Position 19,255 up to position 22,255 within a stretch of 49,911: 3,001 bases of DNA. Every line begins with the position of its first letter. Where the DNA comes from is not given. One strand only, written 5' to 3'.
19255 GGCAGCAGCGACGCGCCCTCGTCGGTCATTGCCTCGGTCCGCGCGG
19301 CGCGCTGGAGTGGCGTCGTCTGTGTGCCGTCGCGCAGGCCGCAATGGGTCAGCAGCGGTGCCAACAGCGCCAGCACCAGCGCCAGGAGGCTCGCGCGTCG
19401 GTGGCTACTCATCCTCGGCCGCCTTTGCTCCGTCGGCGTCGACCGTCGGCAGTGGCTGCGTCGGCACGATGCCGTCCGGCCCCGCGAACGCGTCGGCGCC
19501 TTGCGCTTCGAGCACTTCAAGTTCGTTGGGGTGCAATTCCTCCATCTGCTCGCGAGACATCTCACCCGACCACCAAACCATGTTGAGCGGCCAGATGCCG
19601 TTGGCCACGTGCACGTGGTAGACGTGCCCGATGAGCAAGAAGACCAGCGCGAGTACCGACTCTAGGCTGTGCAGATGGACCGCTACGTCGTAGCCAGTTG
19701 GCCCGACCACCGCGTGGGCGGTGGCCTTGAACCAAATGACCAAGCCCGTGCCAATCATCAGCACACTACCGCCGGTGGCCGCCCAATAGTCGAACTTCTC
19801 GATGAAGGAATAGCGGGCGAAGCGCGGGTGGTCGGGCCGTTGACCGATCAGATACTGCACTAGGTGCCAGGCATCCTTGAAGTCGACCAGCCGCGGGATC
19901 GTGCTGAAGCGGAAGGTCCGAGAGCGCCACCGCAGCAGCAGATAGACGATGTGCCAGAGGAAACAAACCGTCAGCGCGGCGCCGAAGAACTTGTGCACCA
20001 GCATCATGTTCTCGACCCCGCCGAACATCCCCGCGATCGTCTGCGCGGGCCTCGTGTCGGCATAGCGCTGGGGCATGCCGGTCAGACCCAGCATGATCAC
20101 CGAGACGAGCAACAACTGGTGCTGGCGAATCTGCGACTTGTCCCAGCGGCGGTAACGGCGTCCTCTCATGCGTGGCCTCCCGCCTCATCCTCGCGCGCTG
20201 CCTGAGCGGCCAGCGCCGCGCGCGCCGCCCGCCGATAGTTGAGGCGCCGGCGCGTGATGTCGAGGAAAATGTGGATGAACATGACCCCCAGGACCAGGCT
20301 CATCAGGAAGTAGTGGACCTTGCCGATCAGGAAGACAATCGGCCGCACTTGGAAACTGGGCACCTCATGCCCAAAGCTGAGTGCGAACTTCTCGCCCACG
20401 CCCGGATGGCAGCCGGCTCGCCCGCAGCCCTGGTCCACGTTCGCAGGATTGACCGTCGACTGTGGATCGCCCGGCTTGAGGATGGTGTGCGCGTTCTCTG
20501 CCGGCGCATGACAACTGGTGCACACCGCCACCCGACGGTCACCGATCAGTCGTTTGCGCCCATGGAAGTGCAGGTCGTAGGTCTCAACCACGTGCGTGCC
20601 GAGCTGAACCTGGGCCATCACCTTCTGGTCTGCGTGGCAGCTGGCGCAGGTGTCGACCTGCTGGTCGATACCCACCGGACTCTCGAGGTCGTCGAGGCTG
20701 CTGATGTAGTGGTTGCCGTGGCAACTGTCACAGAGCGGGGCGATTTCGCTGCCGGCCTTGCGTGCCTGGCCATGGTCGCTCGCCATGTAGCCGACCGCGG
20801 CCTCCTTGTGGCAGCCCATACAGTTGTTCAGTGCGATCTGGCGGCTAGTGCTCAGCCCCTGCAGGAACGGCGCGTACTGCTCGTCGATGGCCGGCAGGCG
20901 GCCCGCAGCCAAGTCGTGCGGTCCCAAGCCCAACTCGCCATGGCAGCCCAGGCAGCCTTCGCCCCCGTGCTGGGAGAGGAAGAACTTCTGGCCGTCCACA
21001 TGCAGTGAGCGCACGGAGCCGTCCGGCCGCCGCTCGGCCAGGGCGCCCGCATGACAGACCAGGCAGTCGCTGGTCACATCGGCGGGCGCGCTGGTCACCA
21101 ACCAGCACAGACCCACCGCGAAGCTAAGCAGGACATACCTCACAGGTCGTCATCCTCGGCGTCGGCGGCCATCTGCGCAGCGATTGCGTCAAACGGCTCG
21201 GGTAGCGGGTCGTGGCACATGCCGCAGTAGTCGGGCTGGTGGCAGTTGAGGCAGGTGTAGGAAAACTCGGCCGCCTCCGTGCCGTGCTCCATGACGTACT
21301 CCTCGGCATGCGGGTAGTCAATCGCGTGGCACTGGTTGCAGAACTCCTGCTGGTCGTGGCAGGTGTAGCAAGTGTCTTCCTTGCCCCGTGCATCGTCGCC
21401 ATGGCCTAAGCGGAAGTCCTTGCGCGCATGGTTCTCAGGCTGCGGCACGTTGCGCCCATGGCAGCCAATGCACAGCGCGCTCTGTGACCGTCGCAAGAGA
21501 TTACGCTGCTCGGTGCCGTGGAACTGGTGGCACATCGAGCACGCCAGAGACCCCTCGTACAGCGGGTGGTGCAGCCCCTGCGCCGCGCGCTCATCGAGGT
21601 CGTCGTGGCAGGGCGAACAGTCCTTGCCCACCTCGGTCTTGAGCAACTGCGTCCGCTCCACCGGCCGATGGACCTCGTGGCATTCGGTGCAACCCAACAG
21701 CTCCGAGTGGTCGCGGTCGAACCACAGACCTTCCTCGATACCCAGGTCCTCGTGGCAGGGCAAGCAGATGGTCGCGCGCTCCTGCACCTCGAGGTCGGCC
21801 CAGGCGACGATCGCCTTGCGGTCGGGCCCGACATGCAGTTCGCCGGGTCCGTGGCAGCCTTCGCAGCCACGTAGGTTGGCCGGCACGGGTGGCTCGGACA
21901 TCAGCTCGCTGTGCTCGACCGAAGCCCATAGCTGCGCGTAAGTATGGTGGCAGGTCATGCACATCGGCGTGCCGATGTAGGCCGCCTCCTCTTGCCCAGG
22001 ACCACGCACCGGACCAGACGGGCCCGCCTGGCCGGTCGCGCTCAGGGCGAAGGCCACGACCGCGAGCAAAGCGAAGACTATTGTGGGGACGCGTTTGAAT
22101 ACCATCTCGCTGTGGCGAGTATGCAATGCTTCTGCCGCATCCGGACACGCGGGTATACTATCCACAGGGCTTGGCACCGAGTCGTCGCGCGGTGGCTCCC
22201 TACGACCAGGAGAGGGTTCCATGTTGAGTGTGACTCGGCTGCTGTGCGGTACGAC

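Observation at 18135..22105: Translationally coupled four-gene multiheme cytochrome c / cytochrome b module with no catalytic partner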

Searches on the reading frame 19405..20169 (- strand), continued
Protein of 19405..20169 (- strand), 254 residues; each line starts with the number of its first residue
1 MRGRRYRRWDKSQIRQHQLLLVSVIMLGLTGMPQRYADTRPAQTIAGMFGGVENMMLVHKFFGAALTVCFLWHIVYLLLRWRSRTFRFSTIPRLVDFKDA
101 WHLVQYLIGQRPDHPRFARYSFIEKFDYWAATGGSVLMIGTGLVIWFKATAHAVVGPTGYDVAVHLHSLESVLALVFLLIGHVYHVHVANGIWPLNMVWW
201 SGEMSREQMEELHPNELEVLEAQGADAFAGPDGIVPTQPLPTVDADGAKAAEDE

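Call 67: search_protein_families(library=pfam, proteins=[L025:12802-14643:+, L025:11509-12798:+, L025:2103-5306:+, L050:4990-6975:+, L050:1965-4757:+, L050:72-1943:+, L025:14640-14990:+, L086:5486-5983:+], max_evalue=0.01)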
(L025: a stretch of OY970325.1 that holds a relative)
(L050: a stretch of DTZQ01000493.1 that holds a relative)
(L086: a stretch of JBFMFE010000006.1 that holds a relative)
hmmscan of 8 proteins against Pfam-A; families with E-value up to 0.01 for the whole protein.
L025:12802-14643:+ (613 aa): 1 family
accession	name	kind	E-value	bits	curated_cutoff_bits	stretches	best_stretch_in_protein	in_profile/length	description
PF11854.14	MtrB_PioB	-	3.8e-06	26.2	23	1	301-431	276-403/635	Putative outer membrane beta-barrel porin, MtrB/PioB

L025:11509-12798:+ (429 aa): 5 families
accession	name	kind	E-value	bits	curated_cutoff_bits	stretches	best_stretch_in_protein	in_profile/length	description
PF09699.15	Paired_CXXCH_1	-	3.9e-29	100.5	20.6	2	309-350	1-40/41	Doubled CXXCH motif (Paired_CXXCH_1)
PF22678.1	Cytochrom_c_NrfB-like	-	1.3e-14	54.9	27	2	148-219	1-73/89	Cytochrome c-type protein NrfB-like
PF14522.11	Cytochrome_C7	-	1.6e-11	44.3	24.8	3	313-369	9-67/67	Cytochrome c7 and related cytochrome c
PF22113.1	Mtrc-MtrF_II-IV_dom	-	1.3e-07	31.7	30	1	115-156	120-167/176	Outer membrane cytochrome MtrC/MtrF-like, domains II/IV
PF14537.11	Cytochrom_c3_2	-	4.3e-07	30.8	25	1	287-346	23-78/79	Cytochrome c3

L025:2103-5306:+ (1067 aa): 0 families

L050:4990-6975:+ (661 aa): 0 families

L050:1965-4757:+ (930 aa): 7 families
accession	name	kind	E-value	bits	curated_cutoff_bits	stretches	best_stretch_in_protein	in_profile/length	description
PF00041.27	fn3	-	1.8e-09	38.1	25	1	357-445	2-76/84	Fibronectin type III domain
PF16794.11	fn3_4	-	2.3e-05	24.7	27.1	0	359-415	6-66/103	Fibronectin-III type domain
PF16655.11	PhoD_N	-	7.7e-05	23.6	30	0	423-446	61-84/90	PhoD-like phosphatase, N-terminal domain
PF24489.1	Ig_J_second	-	0.001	19.5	27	0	318-337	64-83/105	Tip attachment protein J second Ig-like domain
PF16656.11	Pur_ac_phosph_N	-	0.0018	19.3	30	0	319-343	68-87/93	Purple acid Phosphatase, N-terminal domain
PF25788.1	Ig_Rha78A_N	-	0.006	17.3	27.4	0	315-344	67-96/105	Rha78A-like, N-terminal immunoglobulin domain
PF25523.1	Ig_RIMBP2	-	0.0066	16.9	27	0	354-380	2-28/105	RIMBP2-like, immunoglobulin-like domain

L050:72-1943:+ (623 aa): 0 families

L025:14640-14990:+ (116 aa): 0 families

L086:5486-5983:+ (165 aa): 0 families

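Call 85: search_protein_families(library=pfam, proteins=[L080:6873-8708:+, L080:8907-11225:+, L080:11020-12639:+, L080:8830-9738:+], max_evalue=0.001)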
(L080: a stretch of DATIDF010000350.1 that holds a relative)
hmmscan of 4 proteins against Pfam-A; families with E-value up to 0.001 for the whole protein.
L080:6873-8708:+ (611 aa): 7 families
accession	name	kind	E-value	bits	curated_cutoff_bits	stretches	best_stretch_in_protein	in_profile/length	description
PF14522.11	Cytochrome_C7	-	2.2e-11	43.8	24.8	1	220-304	13-66/67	Cytochrome c7 and related cytochrome c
PF22113.1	Mtrc-MtrF_II-IV_dom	-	4.3e-11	43.1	30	2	68-234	6-170/176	Outer membrane cytochrome MtrC/MtrF-like, domains II/IV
PF01292.26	Ni_hydr_CYTB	-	4.3e-10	40.1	30.1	2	313-479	24-179/179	Prokaryotic cytochrome b561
PF14537.11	Cytochrom_c3_2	-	6.6e-07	30.2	25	0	218-307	4-67/79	Cytochrome c3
PF22678.1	Cytochrom_c_NrfB-like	-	1.1e-06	29.5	27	0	64-115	29-75/89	Cytochrome c-type protein NrfB-like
PF02085.21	Cytochrom_CIII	-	0.0001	23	22.9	0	69-111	47-88/101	Class III cytochrome C family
PF09699.15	Paired_CXXCH_1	-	0.00057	19.9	20.6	0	265-306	9-38/41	Doubled CXXCH motif (Paired_CXXCH_1)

L080:8907-11225:+ (772 aa): 4 families
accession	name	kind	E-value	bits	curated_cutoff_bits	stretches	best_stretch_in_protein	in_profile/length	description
PF02518.31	HATPase_c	-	2.7e-26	92.6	26.4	1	654-760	2-110/111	Histidine kinase-, DNA gyrase B-, and HSP90-like ATPase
PF00512.31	HisKA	-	3.6e-09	37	26.9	1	549-609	5-64/66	His Kinase A (phospho-acceptor) domain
PF00672.30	HAMP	-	2.3e-08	34.7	25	1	464-513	2-52/53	HAMP domain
PF13581.12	HATPase_c_2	-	1.3e-05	25.7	27.4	1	665-737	39-112/127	Histidine kinase-like ATPase domain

L080:11020-12639:+ (539 aa): 9 families
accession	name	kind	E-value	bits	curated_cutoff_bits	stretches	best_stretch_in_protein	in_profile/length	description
PF00158.32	Sigma54_activat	-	3.9e-66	222.3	20.2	1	225-391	1-167/168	Sigma-54 interaction domain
PF00072.30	Response_reg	-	5.8e-26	91.3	30.2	1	89-194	2-108/111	Response regulator receiver domain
PF25601.1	AAA_lid_14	-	1.9e-25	88.9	27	1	397-478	1-82/87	AAA+ ATPase lid domain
PF14532.12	Sigma54_activ_2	-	1.3e-17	64.8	25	1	226-396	1-138/138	Sigma-54 interaction domain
PF02954.25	HTH_8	-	8.7e-10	38.6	22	1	494-530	6-42/42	Bacterial regulatory protein, Fis family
PF07728.20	AAA_5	-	7.9e-08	32.8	22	1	249-368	2-124/139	AAA domain (dynein-related subfamily)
PF13191.12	AAA_16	-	7.2e-05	23.8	32.6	0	226-280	3-63/167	AAA ATPase domain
PF13556.12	HTH_30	-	0.00018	21.7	27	1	504-529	10-35/59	PucR C-terminal helix-turn-helix domain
PF00004.35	AAA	-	0.00027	21.8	21.2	0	249-384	1-129/131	ATPase family associated with various cellular activities (AAA)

L080:8830-9738:+ (302 aa): 4 families
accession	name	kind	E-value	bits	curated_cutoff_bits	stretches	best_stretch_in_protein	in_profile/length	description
PF14537.11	Cytochrom_c3_2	-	4.5e-09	37.1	25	1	158-232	1-79/79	Cytochrome c3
PF14522.11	Cytochrome_C7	-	1.5e-08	34.8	24.8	0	36-68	40-67/67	Cytochrome c7 and related cytochrome c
PF02085.21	Cytochrom_CIII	-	1.4e-06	29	22.9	1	57-151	27-101/101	Class III cytochrome C family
PF09699.15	Paired_CXXCH_1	-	2.1e-06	27.8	20.6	0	226-256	8-38/41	Doubled CXXCH motif (Paired_CXXCH_1)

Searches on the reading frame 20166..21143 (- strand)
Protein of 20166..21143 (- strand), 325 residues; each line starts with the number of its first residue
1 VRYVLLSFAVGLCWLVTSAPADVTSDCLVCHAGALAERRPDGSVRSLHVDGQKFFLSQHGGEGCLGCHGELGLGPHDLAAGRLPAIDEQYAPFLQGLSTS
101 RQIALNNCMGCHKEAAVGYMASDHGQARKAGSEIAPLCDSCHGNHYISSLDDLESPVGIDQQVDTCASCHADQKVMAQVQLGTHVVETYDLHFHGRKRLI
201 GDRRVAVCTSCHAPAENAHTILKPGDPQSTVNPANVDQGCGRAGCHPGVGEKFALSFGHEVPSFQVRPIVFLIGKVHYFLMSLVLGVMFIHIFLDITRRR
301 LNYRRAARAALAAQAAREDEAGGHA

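Call 8: search_protein_families(library=pfam, proteins=[window:20166-21143:-], max_evalue=0.1)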
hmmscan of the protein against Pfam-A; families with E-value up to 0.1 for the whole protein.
window:20166-21143:- (325 aa): 9 families
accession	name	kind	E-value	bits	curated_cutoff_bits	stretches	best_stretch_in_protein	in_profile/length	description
PF22113.1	Mtrc-MtrF_II-IV_dom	-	5.8e-09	36.2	30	1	102-224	25-140/176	Outer membrane cytochrome MtrC/MtrF-like, domains II/IV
PF14522.11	Cytochrome_C7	-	8.9e-07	29.1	24.8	1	104-170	10-66/67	Cytochrome c7 and related cytochrome c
PF09699.15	Paired_CXXCH_1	-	2.4e-06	27.5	20.6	1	138-174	9-40/41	Doubled CXXCH motif (Paired_CXXCH_1)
PF14537.11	Cytochrom_c3_2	-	0.00089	20.1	25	1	100-170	21-78/79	Cytochrome c3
PF02085.21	Cytochrom_CIII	-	0.0021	18.8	22.9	0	137-219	32-89/101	Class III cytochrome C family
PF03892.19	NapB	-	0.0085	16.6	25.1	1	158-222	59-121/127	Nitrate reductase cytochrome c-type subunit (NapB)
PF12794.12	MscS_TM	-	0.01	15.2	28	1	278-323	234-281/339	Mechanosensitive ion channel inner membrane domain 1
PF03264.19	Cytochrom_NNT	-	0.019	15.1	24.1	0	107-145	38-75/174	NapC/NirT cytochrome c family, N-terminal region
PF00684.25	DnaJ_CXXCXGXG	-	0.053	14.2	32.7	1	124-177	5-55/65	DnaJ central domain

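Call 9: search_protein_families(library=ncbifam, proteins=[window:20166-21143:-], max_evalue=0.1)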
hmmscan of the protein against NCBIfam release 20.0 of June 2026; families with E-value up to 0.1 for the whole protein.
window:20166-21143:- (325 aa): 4 families
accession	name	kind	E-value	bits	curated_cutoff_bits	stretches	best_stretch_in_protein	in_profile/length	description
TIGR03507.1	decahem_SO1788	subfamily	0.00016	20.3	209.3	1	62-228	490-640/672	OmcA/MtrC family decaheme c-type cytochrome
NF041198.1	UshA_like_PCGU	equivalog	0.001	17.8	275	1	95-173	432-511/519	UshA-like (seleno)protein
TIGR01905.1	paired_CXXCH_1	subfamily_domain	0.0015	18.4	25.2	0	207-216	8-17/41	doubled CXXCH domain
TIGR03153.1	cytochr_NrfH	equivalog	0.002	18.2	134.2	0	97-143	94-134/138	cytochrome c nitrite reductase small subunit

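Call 13: search_solved_structures(query=window:20166-21143:-, max_evalue=0.1)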
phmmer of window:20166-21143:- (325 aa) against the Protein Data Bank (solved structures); distinct sequences matched with E-value up to 0.1: 0.

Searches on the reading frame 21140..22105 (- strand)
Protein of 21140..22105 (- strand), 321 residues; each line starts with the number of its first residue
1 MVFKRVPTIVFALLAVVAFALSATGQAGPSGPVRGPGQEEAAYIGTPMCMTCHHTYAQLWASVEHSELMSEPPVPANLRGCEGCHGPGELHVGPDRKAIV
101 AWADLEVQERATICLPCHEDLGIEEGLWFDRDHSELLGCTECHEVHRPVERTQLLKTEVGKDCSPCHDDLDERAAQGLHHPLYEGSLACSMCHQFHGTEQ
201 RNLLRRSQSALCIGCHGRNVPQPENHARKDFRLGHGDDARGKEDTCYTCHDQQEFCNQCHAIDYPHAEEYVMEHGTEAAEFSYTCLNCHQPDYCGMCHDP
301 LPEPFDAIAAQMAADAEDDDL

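Call 8: search_protein_families(library=pfam, proteins=[window:21140-22105:-], max_evalue=0.1)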
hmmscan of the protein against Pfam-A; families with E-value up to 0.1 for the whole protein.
window:21140-22105:- (321 aa): 5 families
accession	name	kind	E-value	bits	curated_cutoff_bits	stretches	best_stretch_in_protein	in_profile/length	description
PF09699.15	Paired_CXXCH_1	-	8e-17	61.1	20.6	2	179-218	1-38/41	Doubled CXXCH motif (Paired_CXXCH_1)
PF22678.1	Cytochrom_c_NrfB-like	-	1.2e-12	48.5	27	2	81-153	1-75/89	Cytochrome c-type protein NrfB-like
PF14537.11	Cytochrom_c3_2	-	6.5e-09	36.6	25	2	137-216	7-78/79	Cytochrome c3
PF14522.11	Cytochrome_C7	-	7.4e-08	32.5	24.8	1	133-171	8-52/67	Cytochrome c7 and related cytochrome c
PF02085.21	Cytochrom_CIII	-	0.012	16.4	22.9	1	132-216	27-101/101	Class III cytochrome C family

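Call 9: search_protein_families(library=ncbifam, proteins=[window:21140-22105:-], max_evalue=0.1)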
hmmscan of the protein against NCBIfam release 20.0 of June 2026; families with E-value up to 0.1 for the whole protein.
window:21140-22105:- (321 aa): 9 families
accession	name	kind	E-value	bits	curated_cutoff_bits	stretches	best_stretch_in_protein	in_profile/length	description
NF041028.1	decahem_GSU2203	exception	1.3e-37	129.7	325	1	16-218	6-209/317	GSU2203 family decaheme c-type cytochrome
TIGR03508.1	decahem_SO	subfamily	7.6e-28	97.7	192.2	1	45-290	1-249/258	DmsE family decaheme c-type cytochrome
TIGR01905.1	paired_CXXCH_1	subfamily_domain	6.5e-13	48.4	25.2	2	179-218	1-38/41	doubled CXXCH domain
NF008659.0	PRK11659.1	equivalog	8.5e-12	45.1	184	2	48-175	48-175/188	cytochrome c nitrite reductase pentaheme subunit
TIGR03146.1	cyt_nit_nrfB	equivalog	1e-07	32.3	166.6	2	105-170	78-144/145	cytochrome c nitrite reductase pentaheme subunit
NF041198.1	UshA_like_PCGU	equivalog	1e-05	24.3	275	2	48-119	444-509/519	UshA-like (seleno)protein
NF049875.1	NetB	exception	3.6e-05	23.7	380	2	106-167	133-195/211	Nrf-like electron transfer protein NetB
NF045722.1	c3_cytochr_TmcA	equivalog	0.00014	21.7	114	2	110-169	54-112/125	acidic tetraheme cytochrome c3 TmcA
NF037957.1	freyrasin_like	subfamily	0.008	16.1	30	1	242-264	42-63/69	freyrasin family ranthipeptide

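Call 12: search_solved_structures(query=window:21140-22105:-, max_evalue=0.01)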
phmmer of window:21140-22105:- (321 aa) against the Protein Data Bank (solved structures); distinct sequences matched with E-value up to 0.01: 5.
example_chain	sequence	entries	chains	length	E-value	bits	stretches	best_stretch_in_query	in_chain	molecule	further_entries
6r2q_A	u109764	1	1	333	2.3e-13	53.5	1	45-291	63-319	Cystathionine beta-synthase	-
2ozy_A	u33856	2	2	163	7.7e-05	25.5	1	81-170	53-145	Cytochrome c-type protein nrfB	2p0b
1bvb_A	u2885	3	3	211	0.0056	19.3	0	73-101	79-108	CYTOCHROME C-554 | CYTOCHROME C554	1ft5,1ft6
3ubr_A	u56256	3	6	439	0.006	19.3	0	207-253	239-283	Cytochrome c-552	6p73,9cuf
6qvm_A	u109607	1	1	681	0.0075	18.9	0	66-122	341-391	Multiheme cytochrome cf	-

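Call 61: search_solved_structures(query=window:21140-22105:-, max_evalue=0.00001, show_alignments=1)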
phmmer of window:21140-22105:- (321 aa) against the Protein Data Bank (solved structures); distinct sequences matched with E-value up to 0.00001: 1.
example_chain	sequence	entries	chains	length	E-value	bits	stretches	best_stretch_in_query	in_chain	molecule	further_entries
6r2q_A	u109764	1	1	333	2.3e-13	53.5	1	45-291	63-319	Cystathionine beta-synthase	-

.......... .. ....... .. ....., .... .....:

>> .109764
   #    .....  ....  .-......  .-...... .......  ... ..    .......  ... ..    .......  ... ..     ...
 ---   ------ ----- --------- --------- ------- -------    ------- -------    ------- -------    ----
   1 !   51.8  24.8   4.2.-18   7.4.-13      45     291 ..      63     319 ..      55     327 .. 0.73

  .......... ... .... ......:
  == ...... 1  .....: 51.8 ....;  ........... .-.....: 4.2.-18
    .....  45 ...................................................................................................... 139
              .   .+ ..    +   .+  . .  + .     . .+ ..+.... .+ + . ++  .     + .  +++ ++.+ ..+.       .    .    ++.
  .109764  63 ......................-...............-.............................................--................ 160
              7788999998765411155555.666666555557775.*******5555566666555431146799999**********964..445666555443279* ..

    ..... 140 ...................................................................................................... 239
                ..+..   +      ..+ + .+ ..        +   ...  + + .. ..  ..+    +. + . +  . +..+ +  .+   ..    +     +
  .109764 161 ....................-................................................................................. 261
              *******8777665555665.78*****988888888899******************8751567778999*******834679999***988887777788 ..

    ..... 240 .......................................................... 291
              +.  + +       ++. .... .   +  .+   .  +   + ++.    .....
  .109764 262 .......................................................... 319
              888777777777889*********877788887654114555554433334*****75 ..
